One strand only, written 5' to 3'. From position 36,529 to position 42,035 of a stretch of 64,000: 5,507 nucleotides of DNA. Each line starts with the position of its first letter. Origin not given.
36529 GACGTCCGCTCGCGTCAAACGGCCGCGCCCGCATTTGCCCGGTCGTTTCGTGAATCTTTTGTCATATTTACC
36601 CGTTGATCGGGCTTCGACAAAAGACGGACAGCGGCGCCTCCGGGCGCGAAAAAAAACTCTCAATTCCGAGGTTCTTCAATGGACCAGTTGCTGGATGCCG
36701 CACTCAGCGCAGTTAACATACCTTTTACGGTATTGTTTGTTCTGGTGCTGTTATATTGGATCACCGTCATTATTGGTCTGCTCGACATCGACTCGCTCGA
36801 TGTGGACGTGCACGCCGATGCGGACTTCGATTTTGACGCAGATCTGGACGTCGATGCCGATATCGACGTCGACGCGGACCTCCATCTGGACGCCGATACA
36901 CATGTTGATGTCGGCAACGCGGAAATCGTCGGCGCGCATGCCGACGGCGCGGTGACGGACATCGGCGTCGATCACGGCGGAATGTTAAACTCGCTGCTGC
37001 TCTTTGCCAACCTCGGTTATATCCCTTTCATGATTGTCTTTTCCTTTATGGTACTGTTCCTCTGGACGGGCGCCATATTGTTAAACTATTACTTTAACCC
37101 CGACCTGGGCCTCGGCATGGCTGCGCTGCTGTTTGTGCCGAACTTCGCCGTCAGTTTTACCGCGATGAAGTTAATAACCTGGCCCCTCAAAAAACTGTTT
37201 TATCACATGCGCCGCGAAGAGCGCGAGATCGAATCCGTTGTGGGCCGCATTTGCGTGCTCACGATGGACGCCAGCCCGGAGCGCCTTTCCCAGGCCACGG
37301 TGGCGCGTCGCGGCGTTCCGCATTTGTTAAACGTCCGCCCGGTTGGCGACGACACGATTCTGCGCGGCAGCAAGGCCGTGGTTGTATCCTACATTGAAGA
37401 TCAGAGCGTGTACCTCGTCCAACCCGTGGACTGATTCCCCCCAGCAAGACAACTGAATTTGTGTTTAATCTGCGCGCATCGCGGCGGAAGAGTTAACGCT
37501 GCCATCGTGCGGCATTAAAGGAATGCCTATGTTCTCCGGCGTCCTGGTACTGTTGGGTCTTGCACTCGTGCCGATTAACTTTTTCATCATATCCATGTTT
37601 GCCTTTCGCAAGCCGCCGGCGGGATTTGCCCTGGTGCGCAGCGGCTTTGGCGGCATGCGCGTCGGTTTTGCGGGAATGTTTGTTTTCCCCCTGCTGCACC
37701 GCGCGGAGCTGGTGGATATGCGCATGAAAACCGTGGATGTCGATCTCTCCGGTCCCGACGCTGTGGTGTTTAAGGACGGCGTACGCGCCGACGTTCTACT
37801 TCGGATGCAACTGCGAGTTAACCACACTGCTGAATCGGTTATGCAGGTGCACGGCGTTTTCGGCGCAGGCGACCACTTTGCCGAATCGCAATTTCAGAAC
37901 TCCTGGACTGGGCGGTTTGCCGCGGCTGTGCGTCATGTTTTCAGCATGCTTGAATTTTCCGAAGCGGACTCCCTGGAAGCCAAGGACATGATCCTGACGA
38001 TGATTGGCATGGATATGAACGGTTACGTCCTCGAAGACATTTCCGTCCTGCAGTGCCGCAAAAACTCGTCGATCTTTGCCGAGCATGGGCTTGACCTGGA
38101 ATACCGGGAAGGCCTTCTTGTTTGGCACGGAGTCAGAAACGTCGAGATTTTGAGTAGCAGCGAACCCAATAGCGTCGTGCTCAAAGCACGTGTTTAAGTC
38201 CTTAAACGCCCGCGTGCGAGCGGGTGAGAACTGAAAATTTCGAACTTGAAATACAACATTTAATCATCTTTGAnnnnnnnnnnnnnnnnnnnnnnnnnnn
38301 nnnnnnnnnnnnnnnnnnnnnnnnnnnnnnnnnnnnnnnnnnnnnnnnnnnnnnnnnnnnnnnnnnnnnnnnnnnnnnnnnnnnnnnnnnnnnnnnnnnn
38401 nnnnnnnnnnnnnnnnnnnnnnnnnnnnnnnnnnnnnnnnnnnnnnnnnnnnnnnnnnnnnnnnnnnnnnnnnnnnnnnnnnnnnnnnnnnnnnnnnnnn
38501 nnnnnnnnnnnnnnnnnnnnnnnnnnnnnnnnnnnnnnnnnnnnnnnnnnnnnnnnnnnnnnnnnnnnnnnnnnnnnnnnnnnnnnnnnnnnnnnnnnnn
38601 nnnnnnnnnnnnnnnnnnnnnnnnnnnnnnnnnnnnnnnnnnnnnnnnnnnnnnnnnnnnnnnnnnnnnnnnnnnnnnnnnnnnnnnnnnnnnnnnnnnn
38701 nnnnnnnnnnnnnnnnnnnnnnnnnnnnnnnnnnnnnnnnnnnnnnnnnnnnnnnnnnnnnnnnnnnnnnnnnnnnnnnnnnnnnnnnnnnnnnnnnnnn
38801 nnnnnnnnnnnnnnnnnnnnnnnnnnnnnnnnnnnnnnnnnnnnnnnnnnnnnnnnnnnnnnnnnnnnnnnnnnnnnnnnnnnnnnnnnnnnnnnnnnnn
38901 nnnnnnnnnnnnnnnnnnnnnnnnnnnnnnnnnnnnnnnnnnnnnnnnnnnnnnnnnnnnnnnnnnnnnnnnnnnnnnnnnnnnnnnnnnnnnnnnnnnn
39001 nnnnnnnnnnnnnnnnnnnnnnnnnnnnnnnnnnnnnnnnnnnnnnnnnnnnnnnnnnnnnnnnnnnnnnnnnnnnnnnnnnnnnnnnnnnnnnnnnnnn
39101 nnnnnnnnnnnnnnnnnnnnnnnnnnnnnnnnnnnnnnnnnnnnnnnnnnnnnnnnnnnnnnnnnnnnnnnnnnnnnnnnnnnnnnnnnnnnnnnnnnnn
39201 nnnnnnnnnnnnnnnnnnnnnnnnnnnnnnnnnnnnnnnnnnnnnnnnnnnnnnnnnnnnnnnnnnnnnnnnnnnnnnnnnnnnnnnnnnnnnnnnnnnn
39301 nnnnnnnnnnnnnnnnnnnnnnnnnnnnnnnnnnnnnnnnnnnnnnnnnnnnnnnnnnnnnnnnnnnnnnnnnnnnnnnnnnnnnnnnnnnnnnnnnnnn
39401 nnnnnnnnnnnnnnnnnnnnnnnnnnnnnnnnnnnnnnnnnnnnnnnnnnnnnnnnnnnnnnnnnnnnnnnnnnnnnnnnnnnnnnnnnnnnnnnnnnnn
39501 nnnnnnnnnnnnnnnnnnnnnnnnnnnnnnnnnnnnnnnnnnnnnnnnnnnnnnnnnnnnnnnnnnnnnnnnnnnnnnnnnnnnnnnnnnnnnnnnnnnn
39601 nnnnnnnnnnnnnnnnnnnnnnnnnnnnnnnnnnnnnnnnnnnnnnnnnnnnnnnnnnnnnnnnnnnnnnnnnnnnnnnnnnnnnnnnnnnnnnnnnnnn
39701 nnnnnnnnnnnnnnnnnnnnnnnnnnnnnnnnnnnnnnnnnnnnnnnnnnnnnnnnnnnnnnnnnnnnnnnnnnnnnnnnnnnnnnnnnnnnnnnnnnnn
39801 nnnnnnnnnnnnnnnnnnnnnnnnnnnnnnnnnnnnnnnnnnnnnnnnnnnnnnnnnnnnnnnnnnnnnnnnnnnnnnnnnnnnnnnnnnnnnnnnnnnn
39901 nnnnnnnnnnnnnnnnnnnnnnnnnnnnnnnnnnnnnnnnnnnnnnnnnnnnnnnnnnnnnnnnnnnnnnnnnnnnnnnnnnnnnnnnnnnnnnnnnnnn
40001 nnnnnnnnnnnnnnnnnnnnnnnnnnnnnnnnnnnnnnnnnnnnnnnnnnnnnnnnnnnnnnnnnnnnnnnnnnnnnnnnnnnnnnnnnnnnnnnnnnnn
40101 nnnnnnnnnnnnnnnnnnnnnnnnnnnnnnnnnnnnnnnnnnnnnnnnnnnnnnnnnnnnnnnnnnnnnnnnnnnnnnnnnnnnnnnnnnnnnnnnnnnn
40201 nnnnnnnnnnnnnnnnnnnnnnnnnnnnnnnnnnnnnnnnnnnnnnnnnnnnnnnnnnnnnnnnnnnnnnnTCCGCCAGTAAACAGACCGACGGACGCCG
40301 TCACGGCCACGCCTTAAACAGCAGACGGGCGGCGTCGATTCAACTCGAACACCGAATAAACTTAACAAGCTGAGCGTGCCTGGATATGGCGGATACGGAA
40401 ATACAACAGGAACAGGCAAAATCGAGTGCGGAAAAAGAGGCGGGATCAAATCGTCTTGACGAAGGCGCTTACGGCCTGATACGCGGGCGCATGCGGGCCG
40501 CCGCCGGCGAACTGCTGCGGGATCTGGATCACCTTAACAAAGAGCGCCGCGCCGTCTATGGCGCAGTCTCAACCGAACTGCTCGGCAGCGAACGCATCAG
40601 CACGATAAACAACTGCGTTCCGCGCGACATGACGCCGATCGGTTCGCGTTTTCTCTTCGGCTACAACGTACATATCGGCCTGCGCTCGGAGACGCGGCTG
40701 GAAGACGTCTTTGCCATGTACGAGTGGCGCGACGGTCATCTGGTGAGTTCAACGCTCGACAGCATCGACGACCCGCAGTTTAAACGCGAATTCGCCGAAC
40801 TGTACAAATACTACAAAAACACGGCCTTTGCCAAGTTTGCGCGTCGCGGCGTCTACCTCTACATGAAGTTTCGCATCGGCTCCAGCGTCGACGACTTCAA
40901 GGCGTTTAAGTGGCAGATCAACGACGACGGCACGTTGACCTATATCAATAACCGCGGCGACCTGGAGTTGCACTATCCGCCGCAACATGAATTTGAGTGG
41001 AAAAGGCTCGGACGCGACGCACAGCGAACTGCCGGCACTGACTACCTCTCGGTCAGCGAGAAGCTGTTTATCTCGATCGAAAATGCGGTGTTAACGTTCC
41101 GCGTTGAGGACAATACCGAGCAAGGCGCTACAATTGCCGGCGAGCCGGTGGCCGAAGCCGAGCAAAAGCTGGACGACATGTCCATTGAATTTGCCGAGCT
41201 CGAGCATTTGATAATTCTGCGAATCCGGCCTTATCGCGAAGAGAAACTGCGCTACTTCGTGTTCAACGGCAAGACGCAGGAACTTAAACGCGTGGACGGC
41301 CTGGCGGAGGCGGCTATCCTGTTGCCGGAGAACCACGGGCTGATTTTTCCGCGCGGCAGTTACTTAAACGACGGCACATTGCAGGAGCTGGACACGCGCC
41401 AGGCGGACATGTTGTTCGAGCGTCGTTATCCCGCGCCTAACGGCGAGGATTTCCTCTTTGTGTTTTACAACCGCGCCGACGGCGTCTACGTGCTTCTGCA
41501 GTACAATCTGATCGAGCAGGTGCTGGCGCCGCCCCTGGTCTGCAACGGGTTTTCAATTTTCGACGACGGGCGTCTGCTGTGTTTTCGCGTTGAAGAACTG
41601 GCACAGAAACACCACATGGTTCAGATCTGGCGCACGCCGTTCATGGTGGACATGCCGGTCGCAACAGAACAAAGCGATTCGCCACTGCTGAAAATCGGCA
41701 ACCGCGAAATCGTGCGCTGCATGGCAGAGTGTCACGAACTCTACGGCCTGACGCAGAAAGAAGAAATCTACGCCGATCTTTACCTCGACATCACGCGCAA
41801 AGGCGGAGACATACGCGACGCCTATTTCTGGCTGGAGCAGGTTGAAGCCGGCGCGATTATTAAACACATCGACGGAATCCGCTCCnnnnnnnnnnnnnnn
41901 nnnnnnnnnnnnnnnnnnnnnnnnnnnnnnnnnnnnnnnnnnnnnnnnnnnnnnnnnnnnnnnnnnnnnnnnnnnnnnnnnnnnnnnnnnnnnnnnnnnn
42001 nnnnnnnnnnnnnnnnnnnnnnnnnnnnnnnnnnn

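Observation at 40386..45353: Giant P-loop ATPase with about 1150 aa of uncharacterised N-terminal sequence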

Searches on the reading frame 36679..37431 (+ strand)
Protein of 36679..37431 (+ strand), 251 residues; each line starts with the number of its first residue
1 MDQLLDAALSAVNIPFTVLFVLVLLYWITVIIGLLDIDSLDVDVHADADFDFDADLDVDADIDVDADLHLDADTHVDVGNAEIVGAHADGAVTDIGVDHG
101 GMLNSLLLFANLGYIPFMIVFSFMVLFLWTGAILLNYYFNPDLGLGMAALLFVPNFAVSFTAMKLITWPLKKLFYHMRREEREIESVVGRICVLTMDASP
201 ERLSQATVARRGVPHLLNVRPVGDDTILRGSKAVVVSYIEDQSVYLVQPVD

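Call 7: search_protein_families(library=padloc, proteins=[window:36679-37431:+], max_evalue=0.01)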
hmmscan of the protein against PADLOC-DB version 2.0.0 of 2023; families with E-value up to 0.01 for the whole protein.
window:36679-37431:+ (251 aa): 0 families

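Call 8: search_protein_families(library=pfam, proteins=[window:36679-37431:+], max_evalue=0.001)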
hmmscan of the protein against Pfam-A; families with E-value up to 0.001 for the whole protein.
window:36679-37431:+ (251 aa): 0 families

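Call 42: search_protein_families(library=pfam, proteins=[window:36679-37431:+], max_evalue=10)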
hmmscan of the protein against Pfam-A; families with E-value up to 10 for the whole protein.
window:36679-37431:+ (251 aa): 1 family
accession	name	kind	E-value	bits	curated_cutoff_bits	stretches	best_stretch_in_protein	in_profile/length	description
PF06629.18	MipA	-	0.1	13.2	24.2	1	33-139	46-146/221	MltA-interacting protein MipA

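Call 43: search_protein_families(library=ncbifam, proteins=[window:36679-37431:+], max_evalue=0.1)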
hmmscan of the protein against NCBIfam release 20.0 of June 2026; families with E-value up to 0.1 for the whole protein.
window:36679-37431:+ (251 aa): 3 families
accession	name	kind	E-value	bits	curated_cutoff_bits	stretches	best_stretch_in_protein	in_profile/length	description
NF012181.0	MSCRAMM_SdrD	exception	0.00086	16.8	2500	1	41-80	1289-1328/1379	MSCRAMM family adhesin SdrD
NF033845.1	MSCRAMM_ClfB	exception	0.035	12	999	1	41-77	703-739/871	MSCRAMM family adhesin clumping factor ClfB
NF000535.3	MSCRAMM_SdrC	exception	0.073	11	1700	1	43-74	869-900/963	MSCRAMM family adhesin SdrC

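Call 84: search_protein_families(library=pfam, alignment_id=A3, max_evalue=0.01)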
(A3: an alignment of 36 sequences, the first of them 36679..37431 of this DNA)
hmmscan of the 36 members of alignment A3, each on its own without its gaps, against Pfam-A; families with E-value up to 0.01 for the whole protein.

A. member 1, window:36679-37431:+ (251 aa): 0 families

B. families by the number of members that match (of 36 scanned): 3 families
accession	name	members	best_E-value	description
PF21001.2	YqiJ_N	14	3.6e-08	Inner membrane protein YqiJ, N-terminal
PF01957.25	NfeD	1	0.0016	NfeD-like C-terminal, partner-binding domain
PF14898.11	DUF4491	1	0.0029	Domain of unknown function (DUF4491)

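Call 88: search_solved_structures(query=A3, max_evalue=0.1)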
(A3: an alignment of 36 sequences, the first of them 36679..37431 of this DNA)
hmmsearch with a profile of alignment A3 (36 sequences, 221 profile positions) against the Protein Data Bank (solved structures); distinct sequences matched with E-value up to 0.1: 1.
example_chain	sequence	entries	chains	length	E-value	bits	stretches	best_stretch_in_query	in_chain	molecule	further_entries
2k14_A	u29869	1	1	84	0.016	17.9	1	150-207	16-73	YuaF protein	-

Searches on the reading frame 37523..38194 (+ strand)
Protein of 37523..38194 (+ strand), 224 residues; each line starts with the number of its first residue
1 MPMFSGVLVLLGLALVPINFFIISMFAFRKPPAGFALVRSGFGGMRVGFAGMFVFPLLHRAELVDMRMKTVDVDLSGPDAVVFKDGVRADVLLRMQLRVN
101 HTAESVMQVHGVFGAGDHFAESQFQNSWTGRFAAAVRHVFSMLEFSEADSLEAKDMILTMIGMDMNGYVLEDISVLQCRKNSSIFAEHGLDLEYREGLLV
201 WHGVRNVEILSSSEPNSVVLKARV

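Call 7: search_protein_families(library=padloc, proteins=[window:37523-38194:+], max_evalue=0.01)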
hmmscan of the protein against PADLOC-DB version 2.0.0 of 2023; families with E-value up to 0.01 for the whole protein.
window:37523-38194:+ (224 aa): 0 families

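Call 8: search_protein_families(library=pfam, proteins=[window:37523-38194:+], max_evalue=0.001)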
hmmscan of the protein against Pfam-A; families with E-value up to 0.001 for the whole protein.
window:37523-38194:+ (224 aa): 1 family
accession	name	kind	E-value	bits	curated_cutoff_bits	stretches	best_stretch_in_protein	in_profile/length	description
PF01145.31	Band_7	-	3.9e-07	30.7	23.6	1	34-166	6-127/176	SPFH domain / Band 7 family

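Call 42: search_protein_families(library=pfam, proteins=[window:37523-38194:+], max_evalue=10)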
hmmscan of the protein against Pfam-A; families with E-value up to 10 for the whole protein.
window:37523-38194:+ (224 aa): 1 family
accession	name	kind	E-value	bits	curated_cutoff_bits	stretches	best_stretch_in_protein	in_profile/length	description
PF01145.31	Band_7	-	3.9e-07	30.7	23.6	1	34-166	6-127/176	SPFH domain / Band 7 family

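Call 43: search_protein_families(library=ncbifam, proteins=[window:37523-38194:+], max_evalue=0.1)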
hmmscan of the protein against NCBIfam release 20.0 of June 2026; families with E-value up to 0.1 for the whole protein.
window:37523-38194:+ (224 aa): 0 families

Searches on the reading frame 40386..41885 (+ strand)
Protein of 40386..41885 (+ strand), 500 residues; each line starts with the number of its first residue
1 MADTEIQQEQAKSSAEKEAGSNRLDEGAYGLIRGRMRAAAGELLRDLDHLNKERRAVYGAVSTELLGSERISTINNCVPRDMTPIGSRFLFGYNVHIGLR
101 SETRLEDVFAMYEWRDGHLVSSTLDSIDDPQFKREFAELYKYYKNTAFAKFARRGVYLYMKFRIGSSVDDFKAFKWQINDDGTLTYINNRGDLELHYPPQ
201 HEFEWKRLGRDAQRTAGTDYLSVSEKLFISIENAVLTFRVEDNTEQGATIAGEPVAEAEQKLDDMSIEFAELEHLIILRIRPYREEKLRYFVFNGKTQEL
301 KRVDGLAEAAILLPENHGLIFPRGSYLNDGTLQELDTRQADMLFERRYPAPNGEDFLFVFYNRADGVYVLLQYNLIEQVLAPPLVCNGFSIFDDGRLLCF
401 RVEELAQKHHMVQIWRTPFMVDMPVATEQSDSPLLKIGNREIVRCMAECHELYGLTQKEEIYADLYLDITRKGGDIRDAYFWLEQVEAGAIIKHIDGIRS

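Call 75: search_protein_representatives(protein=window:40386-41885:+)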
Query: 500 residues. Proteins with E-value up to 0.001 (for the whole library): 641; up to 1e-10: 466; up to 1e-30: 216. The best 150 are listed.
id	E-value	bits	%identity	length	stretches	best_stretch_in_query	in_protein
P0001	0.0e+00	1140.5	100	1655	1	1-500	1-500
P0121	1.9e-147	508.5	47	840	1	15-492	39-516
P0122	1.1e-145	502.7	48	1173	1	16-492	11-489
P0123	1.9e-142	492.0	46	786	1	23-490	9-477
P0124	1.2e-140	486.1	47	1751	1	22-499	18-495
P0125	2.0e-137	475.4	47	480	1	19-465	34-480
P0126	1.3e-135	469.5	44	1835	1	7-488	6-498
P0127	4.5e-134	464.4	47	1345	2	179-491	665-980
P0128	1.5e-133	462.7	44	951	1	23-485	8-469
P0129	5.6e-133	460.8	44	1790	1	18-488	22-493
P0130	2.6e-127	442.1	43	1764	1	24-491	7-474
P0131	7.4e-125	434.0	42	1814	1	24-494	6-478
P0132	2.6e-121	422.3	39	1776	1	22-488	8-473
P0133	1.5e-120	419.8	43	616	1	22-499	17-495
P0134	2.0e-120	419.4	40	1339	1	25-488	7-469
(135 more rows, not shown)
